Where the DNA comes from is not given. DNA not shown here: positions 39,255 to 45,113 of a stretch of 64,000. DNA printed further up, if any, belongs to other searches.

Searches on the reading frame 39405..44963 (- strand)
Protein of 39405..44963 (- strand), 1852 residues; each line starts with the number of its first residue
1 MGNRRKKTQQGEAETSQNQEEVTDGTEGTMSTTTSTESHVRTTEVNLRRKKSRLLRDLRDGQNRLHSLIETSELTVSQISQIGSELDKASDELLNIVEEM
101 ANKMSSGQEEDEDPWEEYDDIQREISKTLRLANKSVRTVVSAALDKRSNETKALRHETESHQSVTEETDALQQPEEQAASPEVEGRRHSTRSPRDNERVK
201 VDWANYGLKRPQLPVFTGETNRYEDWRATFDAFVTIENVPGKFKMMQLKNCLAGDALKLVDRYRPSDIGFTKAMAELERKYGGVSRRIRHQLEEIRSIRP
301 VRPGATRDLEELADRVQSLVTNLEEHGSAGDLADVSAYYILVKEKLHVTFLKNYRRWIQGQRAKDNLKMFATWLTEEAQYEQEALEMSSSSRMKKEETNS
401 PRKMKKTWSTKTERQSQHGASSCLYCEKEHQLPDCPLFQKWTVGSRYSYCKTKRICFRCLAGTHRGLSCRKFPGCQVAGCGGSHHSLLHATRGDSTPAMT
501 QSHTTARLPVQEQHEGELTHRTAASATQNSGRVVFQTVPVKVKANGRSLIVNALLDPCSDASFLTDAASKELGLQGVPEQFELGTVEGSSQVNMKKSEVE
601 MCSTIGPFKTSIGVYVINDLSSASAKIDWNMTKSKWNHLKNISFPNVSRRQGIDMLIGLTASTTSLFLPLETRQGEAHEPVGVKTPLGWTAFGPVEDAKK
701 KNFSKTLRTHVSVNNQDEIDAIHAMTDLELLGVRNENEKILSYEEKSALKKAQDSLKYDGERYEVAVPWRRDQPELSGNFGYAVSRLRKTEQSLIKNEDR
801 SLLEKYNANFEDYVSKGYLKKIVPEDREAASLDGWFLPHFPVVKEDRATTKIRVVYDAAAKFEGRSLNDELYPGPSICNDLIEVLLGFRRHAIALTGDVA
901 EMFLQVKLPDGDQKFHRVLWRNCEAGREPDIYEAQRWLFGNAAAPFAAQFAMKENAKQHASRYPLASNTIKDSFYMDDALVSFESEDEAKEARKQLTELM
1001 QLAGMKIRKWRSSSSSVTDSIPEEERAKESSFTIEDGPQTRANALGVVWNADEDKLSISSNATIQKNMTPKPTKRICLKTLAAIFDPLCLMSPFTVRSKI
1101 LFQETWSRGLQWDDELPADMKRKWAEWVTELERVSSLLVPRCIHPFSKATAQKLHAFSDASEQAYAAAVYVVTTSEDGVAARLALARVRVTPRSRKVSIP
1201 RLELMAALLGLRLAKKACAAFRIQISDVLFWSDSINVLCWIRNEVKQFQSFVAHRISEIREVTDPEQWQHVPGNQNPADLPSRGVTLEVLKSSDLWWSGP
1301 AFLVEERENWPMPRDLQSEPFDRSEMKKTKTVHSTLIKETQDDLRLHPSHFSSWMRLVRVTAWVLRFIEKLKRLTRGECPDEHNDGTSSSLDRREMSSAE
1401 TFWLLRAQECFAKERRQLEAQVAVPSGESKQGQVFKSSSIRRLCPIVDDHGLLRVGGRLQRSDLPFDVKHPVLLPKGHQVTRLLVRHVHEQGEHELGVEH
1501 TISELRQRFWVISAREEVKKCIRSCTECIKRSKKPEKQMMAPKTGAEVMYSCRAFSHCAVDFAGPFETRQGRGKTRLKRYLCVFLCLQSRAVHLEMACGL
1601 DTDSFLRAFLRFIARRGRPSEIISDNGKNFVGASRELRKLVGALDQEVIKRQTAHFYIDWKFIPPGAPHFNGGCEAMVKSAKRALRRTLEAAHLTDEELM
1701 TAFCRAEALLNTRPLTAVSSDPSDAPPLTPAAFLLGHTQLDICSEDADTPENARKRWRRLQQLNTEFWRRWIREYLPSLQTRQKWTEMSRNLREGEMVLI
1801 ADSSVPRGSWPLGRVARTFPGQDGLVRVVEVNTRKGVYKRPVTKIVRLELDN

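Call 10: search_protein_families(library=pfam, proteins=[window:39405-44963:-])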
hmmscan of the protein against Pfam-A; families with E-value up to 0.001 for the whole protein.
window:39405-44963:- (1852 aa): 7 families
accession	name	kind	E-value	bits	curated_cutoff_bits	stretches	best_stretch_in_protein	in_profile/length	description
PF05380.18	Peptidase_A17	-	4.3e-48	163.8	22.3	1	1073-1234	1-162/162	Pao retrotransposon peptidase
PF18701.6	DUF5641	-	8.8e-34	116.1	23.1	1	1755-1848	1-94/94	Family of unknown function (DUF5641)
PF17921.7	Integrase_H2C2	-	9.6e-09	35.7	25.5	1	1479-1533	4-58/59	Integrase zinc binding domain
PF03564.21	DUF1759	-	9.8e-09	35.8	25.4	1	216-362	1-144/148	Protein of unknown function (DUF1759)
PF00078.32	RVT_1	-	2e-08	34.6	29.6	1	883-1009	55-186/205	Reverse transcriptase (RNA-dependent DNA polymerase)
PF00665.32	rve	-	8e-08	32.9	32.6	1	1556-1666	6-100/102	Integrase core domain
PF20379.3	DUF6674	-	0.00067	19.8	28.5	0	58-180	121-241/251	Family of unknown function (DUF6674)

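Call 14: find_encoding_contigs(protein=window:39405-44963:-, flank=2000, max_places=4)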
Protein window:39405-44963:- (1852 aa): no gene with exactly this product is on record in the collection.

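Call 15: find_homologous_proteins(query=window:39405-44963:-, max_evalue=1e-50)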
Query window:39405-44963:- (1852 aa): 25 proteins with E <= 1e-50 among 6338 candidates.
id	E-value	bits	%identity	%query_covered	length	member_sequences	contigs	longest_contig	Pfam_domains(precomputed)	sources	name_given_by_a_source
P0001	0.0e+0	3301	78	100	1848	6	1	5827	PF05380.19,PF00665.33,PF00078.33,PF03564.22,PF17921.8,PF18701.7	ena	-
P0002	0.0e+0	2395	58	98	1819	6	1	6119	PF05380.19,PF00078.33,PF03564.22,PF17921.8,PF18701.7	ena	-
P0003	0.0e+0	2383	57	100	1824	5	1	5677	PF05380.19,PF00078.33,PF03564.22,PF17921.8,PF18701.7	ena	-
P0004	0.0e+0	2381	58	98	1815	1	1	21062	PF05380.19,PF00078.33,PF03564.22,PF17921.8,PF18701.7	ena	-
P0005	0.0e+0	1982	48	99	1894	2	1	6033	PF05380.19,PF00078.33,PF03564.22,PF17921.8,PF18701.7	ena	-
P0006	0.0e+0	1896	47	98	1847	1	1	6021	PF05380.19,PF00665.33,PF00078.33,PF03564.22,PF17921.8,PF18701.7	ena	-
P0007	0.0e+0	1304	52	61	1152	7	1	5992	PF05380.19,PF00078.33,PF03564.22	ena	-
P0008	0.0e+0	1119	36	89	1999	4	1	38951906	PF05380.19,PF00665.33,PF00078.33,PF03564.22,PF17921.8,PF18701.7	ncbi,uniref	ncbi:uncharacterized protein LOC135817366 [Sycon ciliatum]|uniref:uncharacterized protein LOC1358173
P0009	4.2e-290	984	34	88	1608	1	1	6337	PF05380.19,PF05585.17,PF00078.33,PF03564.22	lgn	-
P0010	2.1e-226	773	37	43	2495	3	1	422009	PF05380.19,PF00665.33,PF03564.22,PF17681.7,PF17921.8,PF04130.19,PF18701.7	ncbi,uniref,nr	ncbi:Gamma-tubulin complex component 4 [Trichinella patagoniensis]|uniref:Gamma-tubulin complex comp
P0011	4.4e-224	765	31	85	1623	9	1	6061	PF05380.19,PF00665.33,PF00078.33,PF03564.22,PF17921.8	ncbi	ncbi:Transposon Tf2-6 polyprotein, partial [Trichinella nativa]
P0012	3.6e-198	679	29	88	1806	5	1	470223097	PF05380.19,PF00078.33,PF03564.22,PF17921.8,PF18701.7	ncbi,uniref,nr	ncbi:uncharacterized protein LOC131682920 [Topomyia yanbarensis]|uniref:uncharacterized protein LOC1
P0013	6.6e-186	638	30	88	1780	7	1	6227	PF05380.19,PF03564.22,PF18701.7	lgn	-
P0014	1.5e-158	548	28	89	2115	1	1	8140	PF05380.19,PF00665.33,PF18701.7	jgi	-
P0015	2.2e-143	497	27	88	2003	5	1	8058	PF05380.19,PF05585.17,PF00078.33,PF03564.22,PF17921.8,PF18701.7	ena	-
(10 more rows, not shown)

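Call 16: find_encoding_contigs(protein=P0001, flank=3000, max_places=3)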
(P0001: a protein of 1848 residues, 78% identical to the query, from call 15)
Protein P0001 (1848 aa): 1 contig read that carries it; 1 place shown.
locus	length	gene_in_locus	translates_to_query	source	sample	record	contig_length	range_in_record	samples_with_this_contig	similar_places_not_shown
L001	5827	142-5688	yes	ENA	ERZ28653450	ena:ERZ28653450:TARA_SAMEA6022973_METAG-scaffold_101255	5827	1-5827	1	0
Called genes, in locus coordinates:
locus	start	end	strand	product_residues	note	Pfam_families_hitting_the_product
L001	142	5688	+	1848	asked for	PF03564:DUF1759, PF00078:RVT_1, PF05380:Pao_retrotransp, PF17921:Integrase_H2C2, PF00665:rve (weak), PF18701:DUF5641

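Call 17: find_encoding_contigs(protein=P0004, flank=10000, max_places=3)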
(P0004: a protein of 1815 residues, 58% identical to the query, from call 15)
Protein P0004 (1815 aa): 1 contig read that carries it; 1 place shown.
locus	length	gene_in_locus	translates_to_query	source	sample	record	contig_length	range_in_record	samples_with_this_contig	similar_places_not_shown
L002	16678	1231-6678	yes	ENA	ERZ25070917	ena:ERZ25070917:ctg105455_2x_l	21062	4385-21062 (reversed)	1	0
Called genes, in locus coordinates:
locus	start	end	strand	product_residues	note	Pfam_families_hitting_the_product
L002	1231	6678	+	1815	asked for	PF03564:DUF1759 (weak), PF00078:RVT_1, PF05380:Pao_retrotransp, PF17921:Integrase_H2C2, PF18701:DUF5641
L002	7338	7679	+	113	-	-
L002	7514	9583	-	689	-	-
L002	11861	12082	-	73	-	-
